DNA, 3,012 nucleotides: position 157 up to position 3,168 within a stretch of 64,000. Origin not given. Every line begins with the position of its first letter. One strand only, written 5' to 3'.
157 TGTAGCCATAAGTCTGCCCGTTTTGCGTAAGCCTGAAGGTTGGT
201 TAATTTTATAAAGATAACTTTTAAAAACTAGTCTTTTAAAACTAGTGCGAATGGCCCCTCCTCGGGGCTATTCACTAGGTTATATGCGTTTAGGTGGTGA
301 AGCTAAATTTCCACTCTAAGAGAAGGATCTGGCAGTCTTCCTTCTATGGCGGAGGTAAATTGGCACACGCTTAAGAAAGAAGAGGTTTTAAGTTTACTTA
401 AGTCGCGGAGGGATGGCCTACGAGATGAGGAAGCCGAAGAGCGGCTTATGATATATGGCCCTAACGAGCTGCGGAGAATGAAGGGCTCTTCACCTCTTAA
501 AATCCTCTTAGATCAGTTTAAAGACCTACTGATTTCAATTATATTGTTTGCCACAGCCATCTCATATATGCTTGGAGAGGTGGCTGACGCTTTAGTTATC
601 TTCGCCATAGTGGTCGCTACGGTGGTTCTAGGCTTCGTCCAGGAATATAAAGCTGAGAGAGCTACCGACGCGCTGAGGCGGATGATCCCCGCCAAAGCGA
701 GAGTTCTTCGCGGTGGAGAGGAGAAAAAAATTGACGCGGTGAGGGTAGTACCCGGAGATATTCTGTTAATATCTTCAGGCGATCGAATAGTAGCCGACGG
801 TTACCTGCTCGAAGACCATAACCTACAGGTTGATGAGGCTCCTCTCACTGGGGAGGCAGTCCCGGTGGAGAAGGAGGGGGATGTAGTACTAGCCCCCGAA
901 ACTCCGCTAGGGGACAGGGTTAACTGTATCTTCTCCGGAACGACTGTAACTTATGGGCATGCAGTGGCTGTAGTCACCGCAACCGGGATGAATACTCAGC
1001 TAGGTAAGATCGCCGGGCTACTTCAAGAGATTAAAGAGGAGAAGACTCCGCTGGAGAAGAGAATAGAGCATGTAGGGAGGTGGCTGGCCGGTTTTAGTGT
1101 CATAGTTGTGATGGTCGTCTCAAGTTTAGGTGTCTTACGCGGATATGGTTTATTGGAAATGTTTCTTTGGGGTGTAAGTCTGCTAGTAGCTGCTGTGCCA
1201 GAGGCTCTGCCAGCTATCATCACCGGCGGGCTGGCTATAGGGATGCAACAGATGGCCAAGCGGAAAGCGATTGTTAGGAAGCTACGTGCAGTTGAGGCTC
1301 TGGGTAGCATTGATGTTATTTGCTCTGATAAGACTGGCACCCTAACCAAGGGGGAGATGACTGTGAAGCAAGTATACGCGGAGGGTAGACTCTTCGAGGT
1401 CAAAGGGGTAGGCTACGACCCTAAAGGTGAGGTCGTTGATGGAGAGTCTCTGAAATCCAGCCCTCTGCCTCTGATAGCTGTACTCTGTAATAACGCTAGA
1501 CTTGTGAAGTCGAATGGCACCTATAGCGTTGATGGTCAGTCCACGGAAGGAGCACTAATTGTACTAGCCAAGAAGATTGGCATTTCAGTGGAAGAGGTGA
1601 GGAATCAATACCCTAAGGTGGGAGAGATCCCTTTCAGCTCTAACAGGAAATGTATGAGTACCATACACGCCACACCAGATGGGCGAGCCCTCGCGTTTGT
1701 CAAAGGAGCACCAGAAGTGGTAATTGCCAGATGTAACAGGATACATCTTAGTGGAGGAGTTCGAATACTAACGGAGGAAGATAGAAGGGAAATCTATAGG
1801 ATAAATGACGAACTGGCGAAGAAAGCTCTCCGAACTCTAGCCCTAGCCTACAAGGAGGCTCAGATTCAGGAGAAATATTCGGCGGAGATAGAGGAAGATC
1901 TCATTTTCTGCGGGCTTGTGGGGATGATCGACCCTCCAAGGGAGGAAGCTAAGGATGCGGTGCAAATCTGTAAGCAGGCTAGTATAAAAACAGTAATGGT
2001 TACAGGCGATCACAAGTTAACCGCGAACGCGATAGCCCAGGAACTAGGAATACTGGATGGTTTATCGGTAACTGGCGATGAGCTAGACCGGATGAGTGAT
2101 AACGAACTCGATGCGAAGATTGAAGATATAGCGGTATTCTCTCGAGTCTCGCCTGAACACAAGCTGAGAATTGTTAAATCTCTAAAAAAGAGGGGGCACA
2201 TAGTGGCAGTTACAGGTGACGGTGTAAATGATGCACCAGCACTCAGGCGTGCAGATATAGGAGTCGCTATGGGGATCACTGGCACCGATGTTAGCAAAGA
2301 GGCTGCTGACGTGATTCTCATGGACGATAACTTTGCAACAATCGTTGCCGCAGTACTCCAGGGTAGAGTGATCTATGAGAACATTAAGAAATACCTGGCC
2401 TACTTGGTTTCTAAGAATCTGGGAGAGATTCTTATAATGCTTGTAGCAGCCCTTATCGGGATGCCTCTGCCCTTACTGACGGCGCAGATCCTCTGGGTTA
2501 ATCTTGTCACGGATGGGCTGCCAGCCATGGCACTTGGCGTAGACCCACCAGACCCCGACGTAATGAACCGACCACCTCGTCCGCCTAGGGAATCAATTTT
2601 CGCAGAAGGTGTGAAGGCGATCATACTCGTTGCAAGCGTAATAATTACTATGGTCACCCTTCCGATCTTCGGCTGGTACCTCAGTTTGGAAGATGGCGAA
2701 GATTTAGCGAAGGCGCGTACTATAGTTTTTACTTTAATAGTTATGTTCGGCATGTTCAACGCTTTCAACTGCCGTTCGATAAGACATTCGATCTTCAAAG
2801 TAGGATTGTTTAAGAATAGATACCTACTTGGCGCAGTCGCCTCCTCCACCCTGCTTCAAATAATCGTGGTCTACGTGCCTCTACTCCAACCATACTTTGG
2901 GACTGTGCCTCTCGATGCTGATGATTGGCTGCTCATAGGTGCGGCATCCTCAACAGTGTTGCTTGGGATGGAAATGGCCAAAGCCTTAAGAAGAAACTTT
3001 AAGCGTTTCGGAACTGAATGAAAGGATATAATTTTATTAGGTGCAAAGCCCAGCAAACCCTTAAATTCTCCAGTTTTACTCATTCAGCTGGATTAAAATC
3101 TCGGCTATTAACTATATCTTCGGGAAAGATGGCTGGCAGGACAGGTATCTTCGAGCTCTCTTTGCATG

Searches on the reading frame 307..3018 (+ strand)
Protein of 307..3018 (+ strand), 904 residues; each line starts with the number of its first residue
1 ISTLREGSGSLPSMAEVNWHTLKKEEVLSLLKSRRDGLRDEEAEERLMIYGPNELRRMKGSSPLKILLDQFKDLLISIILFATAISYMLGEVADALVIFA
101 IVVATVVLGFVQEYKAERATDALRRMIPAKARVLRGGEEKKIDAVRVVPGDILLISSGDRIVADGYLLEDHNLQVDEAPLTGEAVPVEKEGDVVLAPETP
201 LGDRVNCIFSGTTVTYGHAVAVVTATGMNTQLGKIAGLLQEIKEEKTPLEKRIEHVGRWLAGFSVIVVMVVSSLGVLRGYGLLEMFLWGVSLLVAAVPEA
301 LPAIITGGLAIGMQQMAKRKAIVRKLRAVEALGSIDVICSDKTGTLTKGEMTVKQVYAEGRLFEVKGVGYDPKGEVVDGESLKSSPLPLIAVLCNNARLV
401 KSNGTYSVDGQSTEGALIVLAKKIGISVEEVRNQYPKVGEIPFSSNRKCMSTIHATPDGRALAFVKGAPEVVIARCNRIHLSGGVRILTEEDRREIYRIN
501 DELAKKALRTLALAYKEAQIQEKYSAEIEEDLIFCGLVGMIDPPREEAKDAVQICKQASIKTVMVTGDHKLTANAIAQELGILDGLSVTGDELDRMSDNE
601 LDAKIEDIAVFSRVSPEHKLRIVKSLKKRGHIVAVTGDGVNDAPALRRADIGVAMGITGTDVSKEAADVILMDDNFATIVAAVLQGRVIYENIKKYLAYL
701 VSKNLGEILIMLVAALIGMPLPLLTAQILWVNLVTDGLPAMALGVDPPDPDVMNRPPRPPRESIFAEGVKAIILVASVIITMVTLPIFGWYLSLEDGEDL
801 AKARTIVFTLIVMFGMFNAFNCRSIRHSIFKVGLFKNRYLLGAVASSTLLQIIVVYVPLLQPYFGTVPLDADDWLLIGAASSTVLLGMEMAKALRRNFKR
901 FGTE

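Call 22: search_protein_families(library=padloc, alignment_id=A1, max_evalue=0.001)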
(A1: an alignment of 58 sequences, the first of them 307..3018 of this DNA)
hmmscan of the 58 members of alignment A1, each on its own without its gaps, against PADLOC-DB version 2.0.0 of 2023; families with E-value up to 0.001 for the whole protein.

A. member 1, window:307-3018:+ (904 aa): 0 families

B. families by the number of members that match (of 58 scanned): 26 families (the first 25 are shown)
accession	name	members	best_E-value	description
PDLC02196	IetA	1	1.8e-76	-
PDLC04232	IetA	1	4.4e-66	-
PDLC02195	IetA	1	1.6e-63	-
PDLC04231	IetA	1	1.4e-38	-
PDLC00915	TRIP13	1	2.2e-37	TRIP13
PDLC00914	TRIP13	1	2.2e-26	TRIP13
PDLC04140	mad8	1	4.1e-12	mads_8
PDLC03838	DolB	1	1.3e-07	-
PDLC04134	mad2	1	3e-07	mads_2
PDLC04789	PDC-S01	1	2e-06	-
PDLC02372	Nhi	1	3.5e-06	-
PDLC01438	Csa3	1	5.9e-06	"CAS-I,CAS-II,CAS-III,CAS-IV,CAS-V,CAS-VI; associated_signaling"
PDLC02350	AbiO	1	6.6e-06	AbiO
PDLC03920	MkoA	1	2e-05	-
PDLC04370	PDC-M05A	1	2.2e-05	-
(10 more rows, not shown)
